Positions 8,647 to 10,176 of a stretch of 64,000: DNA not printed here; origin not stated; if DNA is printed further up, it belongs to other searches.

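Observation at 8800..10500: Arbitrium-like AimR-AimP peptide signalling module wired convergently against the cI-like repressor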

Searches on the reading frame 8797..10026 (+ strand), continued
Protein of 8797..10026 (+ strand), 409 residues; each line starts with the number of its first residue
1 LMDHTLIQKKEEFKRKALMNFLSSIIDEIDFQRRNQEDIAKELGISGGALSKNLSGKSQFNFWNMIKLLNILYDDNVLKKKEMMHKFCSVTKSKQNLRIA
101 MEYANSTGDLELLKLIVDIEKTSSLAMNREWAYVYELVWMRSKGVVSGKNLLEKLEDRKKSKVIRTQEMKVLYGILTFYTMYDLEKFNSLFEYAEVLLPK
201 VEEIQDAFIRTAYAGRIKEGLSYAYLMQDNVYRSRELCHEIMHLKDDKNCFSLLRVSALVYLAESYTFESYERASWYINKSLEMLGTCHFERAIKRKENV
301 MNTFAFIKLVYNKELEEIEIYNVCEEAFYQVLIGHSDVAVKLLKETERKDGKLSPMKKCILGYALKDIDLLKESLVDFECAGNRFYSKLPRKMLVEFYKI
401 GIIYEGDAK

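Call 43: find_homologous_proteins(query=window:8797-10026:+, max_evalue=0.00001)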
Query window:8797-10026:+ (409 aa): 122 proteins with E <= 0.00001 among 8000 candidates; the best 120 are listed.
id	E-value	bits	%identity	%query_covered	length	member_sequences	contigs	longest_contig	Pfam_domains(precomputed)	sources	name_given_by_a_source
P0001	2.6e-264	894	100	100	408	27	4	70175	PF22871.3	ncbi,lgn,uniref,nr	ncbi:AimR family lysis-lysogeny pheromone receptor [Bacillus cereus]|uniref:AimR family lysis-lysoge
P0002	5.1e-235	797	89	100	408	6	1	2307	PF22871.3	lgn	-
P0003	5.5e-226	768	87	100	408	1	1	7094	PF22871.3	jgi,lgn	jgi:hypothetical protein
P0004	8.7e-226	767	86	100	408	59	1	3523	PF22871.3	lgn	-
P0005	5.3e-222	755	84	100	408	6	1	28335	PF22871.3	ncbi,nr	ncbi:AimR family lysis-lysogeny pheromone receptor [Bacillus cereus]|nr:AimR family lysis-lysogeny p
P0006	8.2e-222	754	85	100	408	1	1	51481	PF22871.3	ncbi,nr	ncbi:AimR family lysis-lysogeny pheromone receptor [Bacillus toyonensis]|nr:AimR family lysis-lysoge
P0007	2.2e-204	697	78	100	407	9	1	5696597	PF22871.3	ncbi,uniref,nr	ncbi:conserved hypothetical protein [Bacillus mycoides]|uniref:Prophage helix-turn-helix protein n=1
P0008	9.1e-202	688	78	100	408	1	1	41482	PF22871.3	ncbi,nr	ncbi:hypothetical protein CN275_00130 [Bacillus anthracis]|nr:hypothetical protein CN275_00130 [Baci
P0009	1.4e-201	687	78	100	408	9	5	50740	PF22871.3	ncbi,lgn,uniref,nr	ncbi:AimR family lysis-lysogeny pheromone receptor [Bacillus cereus]|uniref:AimR family lysis-lysoge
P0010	2.6e-201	686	78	100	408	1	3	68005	PF22871.3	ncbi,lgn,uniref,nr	ncbi:AimR family lysis-lysogeny pheromone receptor [Bacillus paranthracis]|uniref:AimR family lysis-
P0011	2.7e-196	670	75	100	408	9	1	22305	PF22871.3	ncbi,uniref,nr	ncbi:AimR family lysis-lysogeny pheromone receptor [Bacillus thuringiensis]|uniref:AimR family lysis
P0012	4.5e-196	669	75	100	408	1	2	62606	PF22871.3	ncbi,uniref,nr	ncbi:hypothetical protein C6352_19810 [Bacillus thuringiensis]|uniref:AimR family lysis-lysogeny phe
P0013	5.8e-194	662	75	100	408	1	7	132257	PF22871.3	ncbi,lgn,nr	ncbi:AimR family lysis-lysogeny pheromone receptor [Bacillus thuringiensis]|nr:AimR family lysis-lys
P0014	1.7e-193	661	75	100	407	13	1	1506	PF22871.3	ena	-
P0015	1.4e-187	641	73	96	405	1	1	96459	PF22871.3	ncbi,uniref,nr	ncbi:hypothetical protein COM64_20790 [Bacillus toyonensis]|uniref:AimR family lysis-lysogeny pherom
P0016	4.9e-187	639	72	96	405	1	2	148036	PF22871.3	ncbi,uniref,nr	ncbi:AimR family lysis-lysogeny pheromone receptor [Bacillus toyonensis]|uniref:AimR family lysis-ly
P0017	7.3e-187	639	72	96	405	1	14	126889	PF22871.3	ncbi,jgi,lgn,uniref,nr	ncbi:Uncharacterized protein BC141101_05863 [Bacillus toyonensis]|uniref:AimR family lysis-lysogeny 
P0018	3.9e-186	636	72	96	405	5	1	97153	PF22871.3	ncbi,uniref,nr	ncbi:AimR family lysis-lysogeny pheromone receptor [Bacillus mycoides]|uniref:AimR family lysis-lyso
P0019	7.5e-186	636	72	96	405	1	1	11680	PF22871.3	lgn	-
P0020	3.3e-185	633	72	96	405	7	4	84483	PF22871.3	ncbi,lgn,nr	ncbi:hypothetical protein IIO_06422 [Bacillus cereus VD115]|nr:hypothetical protein IIO_06422 [Bacil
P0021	2.6e-184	630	72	96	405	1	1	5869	PF22871.3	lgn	-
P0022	3.6e-184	630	72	96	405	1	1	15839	PF22871.3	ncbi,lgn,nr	ncbi:TPA: hypothetical protein QCX40_005554 [Bacillus cereus]|nr:hypothetical protein [Bacillus cere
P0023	5.5e-184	629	72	96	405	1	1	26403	PF22871.3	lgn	-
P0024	5.6e-184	629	72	96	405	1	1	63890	PF22871.3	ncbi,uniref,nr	ncbi:AimR family lysis-lysogeny pheromone receptor [Bacillus cereus group sp. BfR-BA-02570]|uniref:A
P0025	2.0e-183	628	71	96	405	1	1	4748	PF22871.3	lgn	-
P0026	5.9e-182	623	71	96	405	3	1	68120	PF22871.3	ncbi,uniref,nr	ncbi:AimR family lysis-lysogeny pheromone receptor [Bacillus cereus group sp. BfR-BA-02147]|uniref:A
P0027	6.8e-181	619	70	98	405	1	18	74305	PF22871.3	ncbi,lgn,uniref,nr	ncbi:AimR family lysis-lysogeny pheromone receptor [Bacillus thuringiensis]|uniref:Prophage helix-tu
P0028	2.2e-180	618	71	96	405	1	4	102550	PF22871.3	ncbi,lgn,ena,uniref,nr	ncbi:AimR family lysis-lysogeny pheromone receptor [Bacillus mycoides]|uniref:Prophage helix-turn-he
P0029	2.3e-180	617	71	96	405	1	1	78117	PF22871.3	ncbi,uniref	ncbi:AimR family lysis-lysogeny pheromone receptor [Bacillus sp. R86525]|uniref:AimR family lysis-ly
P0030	8.1e-176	603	72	92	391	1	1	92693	PF22871.3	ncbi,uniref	ncbi:AimR family lysis-lysogeny pheromone receptor [Bacillus mycoides]|uniref:AimR family lysis-lyso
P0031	4.8e-174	597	68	96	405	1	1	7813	PF22871.3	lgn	-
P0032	9.2e-174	596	69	96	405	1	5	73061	PF22871.3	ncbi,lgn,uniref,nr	ncbi:hypothetical protein AT261_05860 [Bacillus cereus]|uniref:AimR family lysis-lysogeny pheromone 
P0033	3.2e-173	594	69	96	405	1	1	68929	PF22871.3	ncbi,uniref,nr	ncbi:AimR family lysis-lysogeny pheromone receptor [Bacillus cereus]|uniref:AimR family lysis-lysoge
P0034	5.5e-173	593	67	98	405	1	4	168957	PF22871.3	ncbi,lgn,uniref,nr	ncbi:hypothetical protein F8166_18010 [Bacillus cereus]|uniref:AimR family lysis-lysogeny pheromone 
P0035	2.2e-171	588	68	96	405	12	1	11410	PF22871.3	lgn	-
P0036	5.1e-171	587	68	96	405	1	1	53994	PF22871.3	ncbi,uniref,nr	ncbi:AimR family lysis-lysogeny pheromone receptor [Bacillus thuringiensis]|uniref:AimR family lysis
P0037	2.0e-170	585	65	98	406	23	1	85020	PF22871.3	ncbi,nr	ncbi:AimR family lysis-lysogeny pheromone receptor [Bacillus cereus]|nr:AimR family lysis-lysogeny p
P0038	4.2e-170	584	67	96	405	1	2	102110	PF22871.3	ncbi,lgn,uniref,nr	ncbi:hypothetical protein BK717_28690 [Bacillus thuringiensis serovar malayensis]|uniref:AimR family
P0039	5.3e-169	580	66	96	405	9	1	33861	PF22871.3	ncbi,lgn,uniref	ncbi:AimR family lysis-lysogeny pheromone receptor [Bacillus albus]|uniref:AimR family lysis-lysogen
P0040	1.1e-168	579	66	96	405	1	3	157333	PF22871.3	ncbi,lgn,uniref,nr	ncbi:hypothetical protein IGW_05348 [Bacillus cereus ISP3191]|uniref:AimR family lysis-lysogeny pher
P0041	1.6e-168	579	66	96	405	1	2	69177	PF22871.3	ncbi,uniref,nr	ncbi:AimR family lysis-lysogeny pheromone receptor [Bacillus toyonensis]|uniref:AimR family lysis-ly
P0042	3.9e-168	577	66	96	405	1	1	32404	PF22871.3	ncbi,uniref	ncbi:AimR family lysis-lysogeny pheromone receptor [Bacillus mycoides]|uniref:AimR family lysis-lyso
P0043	3.9e-168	577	65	96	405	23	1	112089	PF22871.3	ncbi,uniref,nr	ncbi:hypothetical protein CN293_28455 [Bacillus cereus]|uniref:AimR family lysis-lysogeny pheromone 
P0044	6.5e-168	576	67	96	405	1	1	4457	PF22871.3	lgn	-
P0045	6.7e-168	576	66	96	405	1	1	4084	PF22871.3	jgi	jgi:hypothetical protein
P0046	2.5e-167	575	66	96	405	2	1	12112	PF22871.3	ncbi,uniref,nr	ncbi:hypothetical protein FC694_28590 [Bacillus wiedmannii]|uniref:Prophage helix-turn-helix protein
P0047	3.9e-167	574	66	97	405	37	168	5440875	PF22871.3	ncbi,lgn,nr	ncbi:TPA: hypothetical protein QCP22_005097 [Bacillus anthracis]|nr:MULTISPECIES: AimR family lysis-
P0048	1.1e-166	572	66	96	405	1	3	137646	PF22871.3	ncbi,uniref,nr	ncbi:hypothetical protein IAW_05895 [Bacillus cereus str. Schrouff]|uniref:AimR family lysis-lysogen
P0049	3.3e-166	571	65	96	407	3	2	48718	PF22871.3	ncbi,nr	ncbi:hypothetical protein BK704_01610 [[Bacillus thuringiensis] serovar konkukian]|nr:AimR family ly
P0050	1.9e-165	568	65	96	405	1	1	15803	PF22871.3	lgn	-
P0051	4.6e-165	567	66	97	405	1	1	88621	PF22871.3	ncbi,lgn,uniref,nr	ncbi:hypothetical protein B2J90_30720 (plasmid) [Bacillus tropicus]|uniref:AimR family lysis-lysogen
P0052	1.5e-163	562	66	94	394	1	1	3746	PF22871.3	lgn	-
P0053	2.5e-163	561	63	99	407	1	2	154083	PF22871.3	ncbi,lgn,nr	ncbi:hypothetical protein AYK81_00110 [Bacillus thuringiensis]|nr:hypothetical protein AYK81_00110 [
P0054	8.5e-163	560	64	98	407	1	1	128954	PF13424.13,PF22871.3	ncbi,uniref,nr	ncbi:hypothetical protein COO03_04845 [Bacillus sp. AFS098217]|uniref:AimR family lysis-lysogeny phe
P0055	1.8e-162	559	63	100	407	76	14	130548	PF22871.3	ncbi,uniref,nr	ncbi:prophage helix-turn-helix protein (plasmid) [Bacillus thuringiensis serovar tolworthi]|uniref:P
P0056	2.3e-162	558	62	99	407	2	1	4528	PF22871.3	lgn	-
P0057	4.6e-162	557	63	98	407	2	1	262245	PF13424.13,PF22871.3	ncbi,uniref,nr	ncbi:AimR family lysis-lysogeny pheromone receptor (plasmid) [Bacillus thuringiensis]|uniref:AimR fa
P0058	4.8e-162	557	63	98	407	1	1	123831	PF22871.3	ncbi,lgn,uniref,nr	ncbi:hypothetical protein EXW52_27880 (plasmid) [Bacillus mycoides]|uniref:AimR family lysis-lysogen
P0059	3.4e-161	554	62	99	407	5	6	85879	PF22871.3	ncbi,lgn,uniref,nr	ncbi:AimR family lysis-lysogeny pheromone receptor [Bacillus cereus]|uniref:Prophage helix-turn-heli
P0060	2.2e-159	548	63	100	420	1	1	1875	PF13424.13,PF22871.3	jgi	jgi:tetratricopeptide (TPR) repeat protein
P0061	2.8e-159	548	64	96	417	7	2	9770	PF22871.3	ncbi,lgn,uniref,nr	ncbi:hypothetical protein IEE_05523 [Bacillus cereus BAG5X1-1]|uniref:Prophage helix-turn-helix prot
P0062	2.1e-158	545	62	98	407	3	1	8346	PF22871.3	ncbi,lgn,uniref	ncbi:AimR family lysis-lysogeny pheromone receptor [Bacillus wiedmannii]|uniref:AimR family lysis-ly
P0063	4.8e-158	544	63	98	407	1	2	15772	PF22871.3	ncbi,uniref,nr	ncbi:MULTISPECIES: AimR family lysis-lysogeny pheromone receptor [unclassified Bacillus (in: firmicu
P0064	5.4e-158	544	61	100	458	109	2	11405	PF22871.3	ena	-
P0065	3.4e-157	541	60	99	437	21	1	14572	PF22871.3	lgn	-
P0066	3.5e-157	541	62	99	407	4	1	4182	PF22871.3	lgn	-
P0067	6.5e-157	540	61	99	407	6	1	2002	PF22871.3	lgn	-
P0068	2.9e-156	538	61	99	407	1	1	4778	PF22871.3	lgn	-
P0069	6.4e-156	537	60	99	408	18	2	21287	PF22871.3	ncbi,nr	ncbi:hypothetical protein GH879_26355 [Bacillus thuringiensis]|nr:AimR family lysis-lysogeny pheromo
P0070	2.2e-155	535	60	99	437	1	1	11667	PF22871.3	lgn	-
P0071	2.0e-154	532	60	98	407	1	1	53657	PF22871.3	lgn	-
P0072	3.0e-154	532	59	99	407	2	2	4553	PF22871.3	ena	-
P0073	3.4e-154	531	60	98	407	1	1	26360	PF22871.3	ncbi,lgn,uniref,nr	ncbi:AimR family lysis-lysogeny pheromone receptor [Bacillus mycoides]|uniref:AimR family lysis-lyso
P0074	1.0e-153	530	62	95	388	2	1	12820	PF22871.3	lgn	-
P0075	1.1e-153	530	60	98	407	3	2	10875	PF22871.3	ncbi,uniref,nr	ncbi:AimR family lysis-lysogeny pheromone receptor [Bacillus cereus]|uniref:AimR family lysis-lysoge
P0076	1.9e-153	529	61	98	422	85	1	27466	PF22871.3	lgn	-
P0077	1.9e-153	529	67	88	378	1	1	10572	PF22871.3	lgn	-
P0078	9.0e-153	527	60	96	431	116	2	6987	PF22871.3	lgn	-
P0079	2.3e-152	525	59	100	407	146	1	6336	PF22871.3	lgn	-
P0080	7.9e-152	524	60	98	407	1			PF22871.3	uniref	uniref:AimR family lysis-lysogeny pheromone receptor n=1 Tax=Bacillus multifaciens TaxID=3068506 Rep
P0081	3.3e-151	522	59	98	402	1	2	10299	PF22871.3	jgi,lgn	-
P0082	5.7e-151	521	59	98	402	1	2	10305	PF22871.3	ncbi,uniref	ncbi:AimR family lysis-lysogeny pheromone receptor [Bacillus cytotoxicus]|uniref:AimR family lysis-l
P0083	1.1e-150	520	59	98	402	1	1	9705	PF22871.3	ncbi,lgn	-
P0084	1.7e-150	519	58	98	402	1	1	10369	PF22871.3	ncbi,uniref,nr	ncbi:hypothetical protein J2N67_006711 (plasmid) [Bacillus thuringiensis]|uniref:AimR family lysis-l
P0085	1.7e-150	519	59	97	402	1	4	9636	PF22871.3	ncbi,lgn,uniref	ncbi:AimR family lysis-lysogeny pheromone receptor [Bacillus paranthracis]|uniref:AimR family lysis-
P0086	3.3e-150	518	58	98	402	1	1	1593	PF22871.3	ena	-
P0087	5.3e-150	518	58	98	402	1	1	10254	PF22871.3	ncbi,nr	ncbi:AimR family lysis-lysogeny pheromone receptor [Bacillus cereus]|nr:AimR family lysis-lysogeny p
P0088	1.1e-149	517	59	98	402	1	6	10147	PF22871.3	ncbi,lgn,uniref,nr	ncbi:AimR family lysis-lysogeny pheromone receptor [Bacillus thuringiensis]|uniref:AimR family lysis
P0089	3.3e-149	515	59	97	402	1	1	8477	PF22871.3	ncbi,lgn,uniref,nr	ncbi:AimR family lysis-lysogeny pheromone receptor [Bacillus cereus group sp. BfR-BA-02570]|uniref:A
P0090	3.9e-148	511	59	96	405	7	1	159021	PF22871.3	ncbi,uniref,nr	ncbi:AimR family lysis-lysogeny pheromone receptor [Bacillus dicomae]|uniref:Uncharacterized protein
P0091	3.4e-147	508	59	95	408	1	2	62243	PF22871.3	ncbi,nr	ncbi:hypothetical protein COJ48_06225 [Bacillus cereus]|nr:hypothetical protein COJ48_06225 [Bacillu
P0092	5.4e-147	508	59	96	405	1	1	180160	PF22871.3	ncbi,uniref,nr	ncbi:AimR family lysis-lysogeny pheromone receptor (plasmid) [Bacillus thuringiensis]|uniref:AimR fa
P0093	6.7e-146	504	58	98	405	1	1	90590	PF22871.3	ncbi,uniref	ncbi:AimR family lysis-lysogeny pheromone receptor [Bacillus paramycoides]|uniref:AimR family lysis-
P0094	3.7e-145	502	58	95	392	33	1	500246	PF22871.3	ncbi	ncbi:AimR family lysis-lysogeny pheromone receptor [Bacillus bombysepticus]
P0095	1.6e-144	499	58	96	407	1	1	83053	PF22871.3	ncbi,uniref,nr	ncbi:hypothetical protein FT637_25050 [Bacillus cereus]|uniref:AimR family lysis-lysogeny pheromone 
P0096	1.1e-138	480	58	94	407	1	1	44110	PF22871.3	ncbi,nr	ncbi:hypothetical protein CN316_09980 [Bacillus cereus]|nr:hypothetical protein CN316_09980 [Bacillu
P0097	1.4e-137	477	56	95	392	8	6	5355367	PF22871.3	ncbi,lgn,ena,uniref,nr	ncbi:AimR family lysis-lysogeny pheromone receptor [Bacillus cereus]|uniref:AimR family lysis-lysoge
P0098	4.0e-131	455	72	69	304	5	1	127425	PF22871.3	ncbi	-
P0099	1.0e-129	451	54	94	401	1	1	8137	PF22871.3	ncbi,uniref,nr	ncbi:AimR family lysis-lysogeny pheromone receptor [Bacillus toyonensis]|uniref:AimR family lysis-ly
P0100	1.5e-128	447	53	96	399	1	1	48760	PF22871.3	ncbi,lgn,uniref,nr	ncbi:AimR family lysis-lysogeny pheromone receptor [Bacillus toyonensis]|uniref:AimR family lysis-ly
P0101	3.5e-117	410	49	99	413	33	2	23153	PF22871.3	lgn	-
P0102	7.3e-117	408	50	95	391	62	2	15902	PF22871.3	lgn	-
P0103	1.6e-116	407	50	95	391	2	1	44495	PF22871.3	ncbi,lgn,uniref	ncbi:AimR family lysis-lysogeny pheromone receptor [Bacillus cereus]|uniref:AimR family lysis-lysoge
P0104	7.7e-114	399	49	95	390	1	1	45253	PF22871.3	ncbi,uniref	ncbi:AimR family lysis-lysogeny pheromone receptor [Bacillus fungorum]|uniref:AimR family lysis-lyso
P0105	2.2e-113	397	49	95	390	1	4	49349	PF22871.3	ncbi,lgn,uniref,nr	ncbi:AimR family lysis-lysogeny pheromone receptor [Bacillus paranthracis]|uniref:AimR family lysis-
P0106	2.5e-113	397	49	95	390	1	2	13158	PF22871.3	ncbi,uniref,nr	ncbi:AimR family lysis-lysogeny pheromone receptor [Bacillus toyonensis]|uniref:AimR family lysis-ly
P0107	4.1e-113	396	49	95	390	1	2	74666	PF22871.3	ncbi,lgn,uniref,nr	ncbi:AimR family lysis-lysogeny pheromone receptor [Bacillus cereus group sp. BfR-BA-00331]|uniref:A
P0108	5.1e-113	396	49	95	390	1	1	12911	PF22871.3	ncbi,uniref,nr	ncbi:AimR family lysis-lysogeny pheromone receptor [Bacillus cereus]|uniref:AimR family lysis-lysoge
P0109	4.1e-112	393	48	95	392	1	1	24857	PF22871.3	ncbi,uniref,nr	ncbi:AimR family lysis-lysogeny pheromone receptor [Bacillus sp. SM-B1]|uniref:AimR family lysis-lys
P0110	4.3e-112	393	58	74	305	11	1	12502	PF22871.3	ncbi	ncbi:AimR family lysis-lysogeny pheromone receptor, partial [Bacillus pacificus]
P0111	7.4e-112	392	48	95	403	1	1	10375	PF22871.3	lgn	-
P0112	1.2e-111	391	48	95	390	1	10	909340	PF22871.3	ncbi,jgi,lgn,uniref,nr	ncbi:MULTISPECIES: AimR family lysis-lysogeny pheromone receptor [Bacillus]|uniref:AimR family lysis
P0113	1.3e-111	391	48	95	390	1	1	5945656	PF22871.3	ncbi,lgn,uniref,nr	ncbi:hypothetical protein C1N66_17350 [Bacillus cereus]|uniref:Prophage helix-turn-helix protein n=1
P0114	1.3e-111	391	48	95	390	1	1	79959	PF22871.3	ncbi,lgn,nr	ncbi:TPA: hypothetical protein QCU24_001582 [Bacillus cereus]|nr:hypothetical protein [Bacillus cere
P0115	1.7e-111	391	49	95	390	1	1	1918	PF22871.3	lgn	-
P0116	1.9e-111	391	48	95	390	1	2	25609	PF22871.3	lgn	-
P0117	1.4e-110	388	48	95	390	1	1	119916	PF22871.3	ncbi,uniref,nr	ncbi:AimR family lysis-lysogeny pheromone receptor [Bacillus toyonensis]|uniref:AimR family lysis-ly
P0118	5.5e-109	383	47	95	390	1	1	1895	PF22871.3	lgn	-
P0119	1.0e-107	378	47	95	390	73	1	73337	PF22871.3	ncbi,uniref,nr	ncbi:AimR family lysis-lysogeny pheromone receptor [Bacillus thuringiensis]|uniref:AimR family lysis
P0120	1.3e-98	348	63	62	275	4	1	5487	PF22871.3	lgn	-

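Call 51: predict_structure(alignment_id=A1)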
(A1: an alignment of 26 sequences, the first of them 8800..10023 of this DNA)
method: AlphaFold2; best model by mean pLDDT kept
length: 408 residues; sequences in the alignment: 26
mean_pLDDT: 91.6   pTM: 0.87
mean pLDDT of the five models: 91.6, 91.3, 90.5, 89.8, 88.3
residues with pLDDT >= 90: 323; 70-90: 71; 50-70: 5; < 50: 9
segments of 3 or more residues with pLDDT < 50: 400-408
pLDDT, mean of each block of 10 residues (from residue 1): 76 91 95 93 94 94 94 89 95 95 95 97 94 96 87 87 92 94 87 95 95 96 95 98 88 96 97 98 82 92 97 91 96 97 96 96 96 92 93 77 34
secondary structure, 60 per line:
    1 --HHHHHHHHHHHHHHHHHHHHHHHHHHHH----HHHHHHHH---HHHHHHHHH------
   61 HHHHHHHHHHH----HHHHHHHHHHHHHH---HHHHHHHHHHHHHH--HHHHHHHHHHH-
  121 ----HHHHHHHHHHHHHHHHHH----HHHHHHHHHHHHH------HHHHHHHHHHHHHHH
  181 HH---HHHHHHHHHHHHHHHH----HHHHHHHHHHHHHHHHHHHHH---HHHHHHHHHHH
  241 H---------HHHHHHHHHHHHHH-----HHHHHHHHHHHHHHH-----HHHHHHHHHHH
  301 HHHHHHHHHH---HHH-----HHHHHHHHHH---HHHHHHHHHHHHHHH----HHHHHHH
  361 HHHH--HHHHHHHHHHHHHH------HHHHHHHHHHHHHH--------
elements in order: H3-30 H35-42 H46-54 H61-71 H76-89 H93-106 H109-119 H125-142 H147-159 H166-182 H186-201 H206-226 H230-241 H251-264 H270-284 H290-310 H322-331 H335-349 H354-364 H367-380 H387-400

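Call 59: fold_search(model_id=the predicted structure, library=pdb)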
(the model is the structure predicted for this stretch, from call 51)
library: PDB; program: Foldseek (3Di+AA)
matches with E <= 10: 1401; with E <= 0.001: 16
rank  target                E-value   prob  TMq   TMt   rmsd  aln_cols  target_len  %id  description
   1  6ipx_B                5.5e-11  1.00  0.74  0.77   4.1       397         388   19  Crystal structure of the apo form transcription factor (released 2019-01-23)
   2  6jg9_A                6.0e-11  1.00  0.74  0.77   4.0       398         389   18  Crystal structure of AimR in complex with arbitrium peptide (released 2019-07-03)
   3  6hp3_A                7.1e-11  1.00  0.74  0.78   3.6       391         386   17  ARBITRIUM PEPTIDE RECEPTOR FROM SPBETA PHAGE (released 2019-02-13)
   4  5zw6_A                1.5e-10  1.00  0.74  0.77   6.4       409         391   18  Structure of spAimR (released 2018-09-05)
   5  5zw5_A                2.0e-10  1.00  0.75  0.78   3.6       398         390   18  Structure of SeMet-spAimR (released 2018-08-29)
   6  6s7i_A                7.1e-10  1.00  0.72  0.76   4.3       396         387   18  Arbitrium receptor from a Bacillus subtilis Katmira33 phage (released 2021-04-14)
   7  6jg5_A                9.4e-10  1.00  0.74  0.77   6.2       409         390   18  Crystal structure of AimR (released 2019-07-03)
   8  6jg8_B                1.2e-09  1.00  0.70  0.72   4.6       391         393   18  Crystal structure of AimR in complex with DNA (released 2019-07-03)
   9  5xyb_B                1.3e-09  1.00  0.67  0.78   6.3       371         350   18  Crystal structure of AimR from Bacillus phage SPbeta (released 2018-08-15)
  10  5zvv_A                1.4e-09  1.00  0.72  0.77   4.1       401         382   16  Structure of SeMet-phAimR (released 2018-09-05)
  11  5xyb_A                1.5e-09  1.00  0.69  0.79   3.7       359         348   19  Crystal structure of AimR from Bacillus phage SPbeta (released 2018-08-15)
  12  5y24_A                2.5e-09  1.00  0.68  0.79   6.0       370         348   17  Crystal structure of AimR from Bacillus phage SPbeta in complex with its signalling peptide (released 2018-09-19)
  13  6s7i_B                3.4e-09  1.00  0.72  0.76   4.4       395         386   18  Arbitrium receptor from a Bacillus subtilis Katmira33 phage (released 2021-04-14)
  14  5zvw_A                7.7e-09  1.00  0.70  0.85   2.9       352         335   16  Structure of phAimR-Ligand (released 2018-09-05)
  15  9f36_A                9.0e-09  1.00  0.69  0.82   4.3       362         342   20  Crystal estructure of AimR from ATCC13952 phage (released 2025-05-14)
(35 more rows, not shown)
